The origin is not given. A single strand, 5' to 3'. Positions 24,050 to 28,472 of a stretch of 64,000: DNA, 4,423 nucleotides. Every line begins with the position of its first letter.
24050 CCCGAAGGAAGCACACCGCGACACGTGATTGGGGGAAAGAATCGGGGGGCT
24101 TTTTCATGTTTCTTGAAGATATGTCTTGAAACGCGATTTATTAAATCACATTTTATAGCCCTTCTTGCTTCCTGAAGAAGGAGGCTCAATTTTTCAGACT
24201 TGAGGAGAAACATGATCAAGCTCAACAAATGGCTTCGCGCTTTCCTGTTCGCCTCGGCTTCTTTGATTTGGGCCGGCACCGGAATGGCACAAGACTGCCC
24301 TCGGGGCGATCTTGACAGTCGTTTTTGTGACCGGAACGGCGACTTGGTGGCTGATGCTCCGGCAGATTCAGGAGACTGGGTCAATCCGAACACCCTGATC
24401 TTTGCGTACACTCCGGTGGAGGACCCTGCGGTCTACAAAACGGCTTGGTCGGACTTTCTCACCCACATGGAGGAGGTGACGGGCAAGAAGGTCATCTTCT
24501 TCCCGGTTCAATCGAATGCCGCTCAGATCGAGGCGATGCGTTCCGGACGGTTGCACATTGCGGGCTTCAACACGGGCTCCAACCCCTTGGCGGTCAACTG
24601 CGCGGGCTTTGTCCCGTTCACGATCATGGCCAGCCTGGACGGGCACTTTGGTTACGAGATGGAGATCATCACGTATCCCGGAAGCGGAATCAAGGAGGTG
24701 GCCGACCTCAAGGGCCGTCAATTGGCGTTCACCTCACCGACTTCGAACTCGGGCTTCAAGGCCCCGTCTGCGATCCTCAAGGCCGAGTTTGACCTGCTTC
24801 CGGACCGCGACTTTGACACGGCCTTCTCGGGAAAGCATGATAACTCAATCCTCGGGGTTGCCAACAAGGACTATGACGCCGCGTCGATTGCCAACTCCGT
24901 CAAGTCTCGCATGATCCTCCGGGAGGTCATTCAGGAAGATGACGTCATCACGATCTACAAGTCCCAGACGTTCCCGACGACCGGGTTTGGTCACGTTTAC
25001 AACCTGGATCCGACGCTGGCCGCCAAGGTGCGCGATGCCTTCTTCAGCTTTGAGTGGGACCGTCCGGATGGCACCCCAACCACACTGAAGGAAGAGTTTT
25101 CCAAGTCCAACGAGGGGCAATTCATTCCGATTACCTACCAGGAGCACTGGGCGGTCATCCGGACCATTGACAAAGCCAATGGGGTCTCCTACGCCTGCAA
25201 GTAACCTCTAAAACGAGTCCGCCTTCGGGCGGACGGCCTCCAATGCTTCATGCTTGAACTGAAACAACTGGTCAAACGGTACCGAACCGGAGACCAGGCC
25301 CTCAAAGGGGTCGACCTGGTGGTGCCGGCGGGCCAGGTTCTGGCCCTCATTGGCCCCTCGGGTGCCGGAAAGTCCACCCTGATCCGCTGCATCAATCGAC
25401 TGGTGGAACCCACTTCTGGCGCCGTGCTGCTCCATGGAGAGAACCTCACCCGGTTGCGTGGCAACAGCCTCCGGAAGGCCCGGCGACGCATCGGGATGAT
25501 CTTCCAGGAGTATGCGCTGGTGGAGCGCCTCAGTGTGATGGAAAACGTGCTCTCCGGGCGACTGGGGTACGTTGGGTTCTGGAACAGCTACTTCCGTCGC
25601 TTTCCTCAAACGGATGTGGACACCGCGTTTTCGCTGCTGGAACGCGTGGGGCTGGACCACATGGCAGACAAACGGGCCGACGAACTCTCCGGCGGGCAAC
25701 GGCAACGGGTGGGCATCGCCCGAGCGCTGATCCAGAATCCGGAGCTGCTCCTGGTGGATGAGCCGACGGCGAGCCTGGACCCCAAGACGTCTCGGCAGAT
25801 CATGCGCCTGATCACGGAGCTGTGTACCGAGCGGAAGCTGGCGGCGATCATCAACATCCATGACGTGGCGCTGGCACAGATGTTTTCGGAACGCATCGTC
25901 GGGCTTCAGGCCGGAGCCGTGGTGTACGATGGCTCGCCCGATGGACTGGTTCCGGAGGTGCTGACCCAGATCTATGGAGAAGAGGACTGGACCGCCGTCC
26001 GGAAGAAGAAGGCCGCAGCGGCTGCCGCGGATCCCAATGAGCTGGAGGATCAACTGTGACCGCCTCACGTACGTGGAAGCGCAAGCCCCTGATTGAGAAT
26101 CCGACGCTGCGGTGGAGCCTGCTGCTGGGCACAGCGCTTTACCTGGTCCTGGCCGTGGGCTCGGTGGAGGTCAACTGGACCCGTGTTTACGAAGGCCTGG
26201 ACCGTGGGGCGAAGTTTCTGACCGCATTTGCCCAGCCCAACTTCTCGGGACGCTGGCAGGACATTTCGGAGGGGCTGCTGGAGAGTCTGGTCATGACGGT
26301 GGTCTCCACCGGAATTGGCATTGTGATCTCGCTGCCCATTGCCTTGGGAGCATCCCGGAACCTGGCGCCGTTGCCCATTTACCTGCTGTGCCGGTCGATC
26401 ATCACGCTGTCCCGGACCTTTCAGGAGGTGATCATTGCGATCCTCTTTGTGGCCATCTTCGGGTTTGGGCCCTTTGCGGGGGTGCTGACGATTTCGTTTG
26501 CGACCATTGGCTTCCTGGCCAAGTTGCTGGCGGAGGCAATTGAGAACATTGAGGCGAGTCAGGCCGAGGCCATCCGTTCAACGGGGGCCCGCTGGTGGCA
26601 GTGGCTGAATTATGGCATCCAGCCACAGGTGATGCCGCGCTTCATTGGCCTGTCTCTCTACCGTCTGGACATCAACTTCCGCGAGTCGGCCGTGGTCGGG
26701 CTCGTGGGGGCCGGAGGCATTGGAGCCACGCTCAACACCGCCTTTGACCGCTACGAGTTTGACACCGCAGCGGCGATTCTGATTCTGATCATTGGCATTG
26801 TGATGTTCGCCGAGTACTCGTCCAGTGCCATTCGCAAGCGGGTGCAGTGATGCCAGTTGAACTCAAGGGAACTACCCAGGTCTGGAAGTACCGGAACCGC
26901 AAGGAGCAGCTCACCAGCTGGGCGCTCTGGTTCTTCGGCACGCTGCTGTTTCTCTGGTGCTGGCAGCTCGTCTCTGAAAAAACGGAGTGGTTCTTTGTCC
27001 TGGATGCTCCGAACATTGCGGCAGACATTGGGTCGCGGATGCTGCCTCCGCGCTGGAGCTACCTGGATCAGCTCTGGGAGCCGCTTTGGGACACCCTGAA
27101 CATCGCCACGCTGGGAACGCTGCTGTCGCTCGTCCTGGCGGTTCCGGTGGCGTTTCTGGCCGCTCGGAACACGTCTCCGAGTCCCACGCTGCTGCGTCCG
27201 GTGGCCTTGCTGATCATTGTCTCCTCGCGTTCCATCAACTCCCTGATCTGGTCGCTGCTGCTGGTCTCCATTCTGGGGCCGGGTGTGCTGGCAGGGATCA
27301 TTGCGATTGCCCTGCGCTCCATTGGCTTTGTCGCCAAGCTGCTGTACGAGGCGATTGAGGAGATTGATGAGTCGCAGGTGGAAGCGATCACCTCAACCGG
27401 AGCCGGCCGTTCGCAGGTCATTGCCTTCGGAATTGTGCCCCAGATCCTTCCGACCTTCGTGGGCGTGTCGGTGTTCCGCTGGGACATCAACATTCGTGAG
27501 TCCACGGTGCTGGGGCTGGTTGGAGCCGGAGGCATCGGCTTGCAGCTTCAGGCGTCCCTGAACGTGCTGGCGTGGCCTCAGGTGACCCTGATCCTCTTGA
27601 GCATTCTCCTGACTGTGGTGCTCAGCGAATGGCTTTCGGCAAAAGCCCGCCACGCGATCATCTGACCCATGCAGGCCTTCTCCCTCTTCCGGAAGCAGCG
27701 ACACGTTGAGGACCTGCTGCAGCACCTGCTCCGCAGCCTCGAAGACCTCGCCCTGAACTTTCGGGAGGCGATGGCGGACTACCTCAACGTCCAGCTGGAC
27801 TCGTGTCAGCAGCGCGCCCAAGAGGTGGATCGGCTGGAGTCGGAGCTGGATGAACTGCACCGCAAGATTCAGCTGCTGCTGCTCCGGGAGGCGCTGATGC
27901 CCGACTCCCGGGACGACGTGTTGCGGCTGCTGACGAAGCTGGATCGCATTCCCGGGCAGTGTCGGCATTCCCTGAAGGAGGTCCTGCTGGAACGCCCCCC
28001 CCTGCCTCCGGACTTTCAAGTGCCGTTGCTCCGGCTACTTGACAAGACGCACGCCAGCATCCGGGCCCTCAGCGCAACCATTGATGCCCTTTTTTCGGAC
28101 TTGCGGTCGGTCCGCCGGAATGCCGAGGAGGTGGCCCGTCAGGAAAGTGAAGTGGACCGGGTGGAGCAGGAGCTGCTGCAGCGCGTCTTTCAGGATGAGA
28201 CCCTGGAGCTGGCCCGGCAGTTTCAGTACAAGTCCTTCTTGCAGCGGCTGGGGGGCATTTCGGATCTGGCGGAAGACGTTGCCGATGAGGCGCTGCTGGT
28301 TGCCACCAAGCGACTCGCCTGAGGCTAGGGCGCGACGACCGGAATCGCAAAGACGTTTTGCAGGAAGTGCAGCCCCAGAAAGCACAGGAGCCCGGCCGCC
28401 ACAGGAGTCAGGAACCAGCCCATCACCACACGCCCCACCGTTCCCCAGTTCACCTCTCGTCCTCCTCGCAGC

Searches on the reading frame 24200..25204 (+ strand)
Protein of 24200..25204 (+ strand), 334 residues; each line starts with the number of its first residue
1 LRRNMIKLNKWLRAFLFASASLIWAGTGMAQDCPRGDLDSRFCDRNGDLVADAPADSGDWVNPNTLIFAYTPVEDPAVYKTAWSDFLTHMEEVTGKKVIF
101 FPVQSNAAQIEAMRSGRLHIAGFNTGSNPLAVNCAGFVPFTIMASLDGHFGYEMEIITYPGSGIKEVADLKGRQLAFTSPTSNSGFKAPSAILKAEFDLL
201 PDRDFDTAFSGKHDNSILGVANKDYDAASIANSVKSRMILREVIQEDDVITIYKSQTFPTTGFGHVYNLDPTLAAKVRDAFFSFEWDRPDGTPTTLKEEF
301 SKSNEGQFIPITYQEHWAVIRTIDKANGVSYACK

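Call 35: search_protein_families(library=pfam, proteins=[window:24200-25204:+], max_evalue=0.00001)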
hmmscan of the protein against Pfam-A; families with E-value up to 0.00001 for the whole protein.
window:24200-25204:+ (334 aa): 1 family
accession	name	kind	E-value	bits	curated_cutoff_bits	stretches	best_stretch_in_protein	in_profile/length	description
PF12974.12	Phosphonate-bd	-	2.7e-57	194.4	27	1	68-291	1-222/242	ABC transporter, phosphonate, periplasmic substrate-binding protein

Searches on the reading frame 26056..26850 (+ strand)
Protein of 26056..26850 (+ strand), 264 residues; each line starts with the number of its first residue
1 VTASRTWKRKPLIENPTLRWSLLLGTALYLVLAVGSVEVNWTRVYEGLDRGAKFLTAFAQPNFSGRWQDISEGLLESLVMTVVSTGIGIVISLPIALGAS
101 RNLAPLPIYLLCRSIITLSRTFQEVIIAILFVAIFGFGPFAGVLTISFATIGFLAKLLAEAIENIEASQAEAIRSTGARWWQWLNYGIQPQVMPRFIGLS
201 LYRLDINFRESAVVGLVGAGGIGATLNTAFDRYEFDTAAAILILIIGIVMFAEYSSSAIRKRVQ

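Call 35: search_protein_families(library=pfam, proteins=[window:26056-26850:+], max_evalue=0.00001)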
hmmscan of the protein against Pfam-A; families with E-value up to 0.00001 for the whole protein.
window:26056-26850:+ (264 aa): 1 family
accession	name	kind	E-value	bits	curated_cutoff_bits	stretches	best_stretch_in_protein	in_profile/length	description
PF00528.27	BPD_transp_1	-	5.5e-14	52.8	26.4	1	105-255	13-174/184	Binding-protein-dependent transport system inner membrane component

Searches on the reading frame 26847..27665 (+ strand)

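Call 36: search_protein_families(library=pfam, proteins=[window:26847-27665:+], max_evalue=0.00001)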
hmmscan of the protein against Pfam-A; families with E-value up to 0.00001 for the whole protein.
window:26847-27665:+ (272 aa): 1 family
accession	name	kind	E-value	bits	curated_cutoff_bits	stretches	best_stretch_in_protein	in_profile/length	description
PF00528.27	BPD_transp_1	-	4.6e-16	59.5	26.4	1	99-259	2-170/184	Binding-protein-dependent transport system inner membrane component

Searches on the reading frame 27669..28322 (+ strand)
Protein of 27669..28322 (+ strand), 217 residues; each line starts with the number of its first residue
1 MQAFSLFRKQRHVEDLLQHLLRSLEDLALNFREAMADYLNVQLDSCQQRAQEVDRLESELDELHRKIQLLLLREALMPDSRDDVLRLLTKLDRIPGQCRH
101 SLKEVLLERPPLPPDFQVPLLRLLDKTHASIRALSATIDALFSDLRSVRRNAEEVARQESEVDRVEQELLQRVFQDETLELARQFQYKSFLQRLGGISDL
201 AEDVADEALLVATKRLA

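Call 36: search_protein_families(library=pfam, proteins=[window:27669-28322:+], max_evalue=0.00001)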
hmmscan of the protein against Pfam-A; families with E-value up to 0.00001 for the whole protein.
window:27669-28322:+ (217 aa): 1 family
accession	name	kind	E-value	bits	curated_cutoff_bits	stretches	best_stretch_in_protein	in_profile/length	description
PF01865.21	PhoU_div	-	1.5e-27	96.8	24.4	1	6-211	2-211/214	Protein of unknown function DUF47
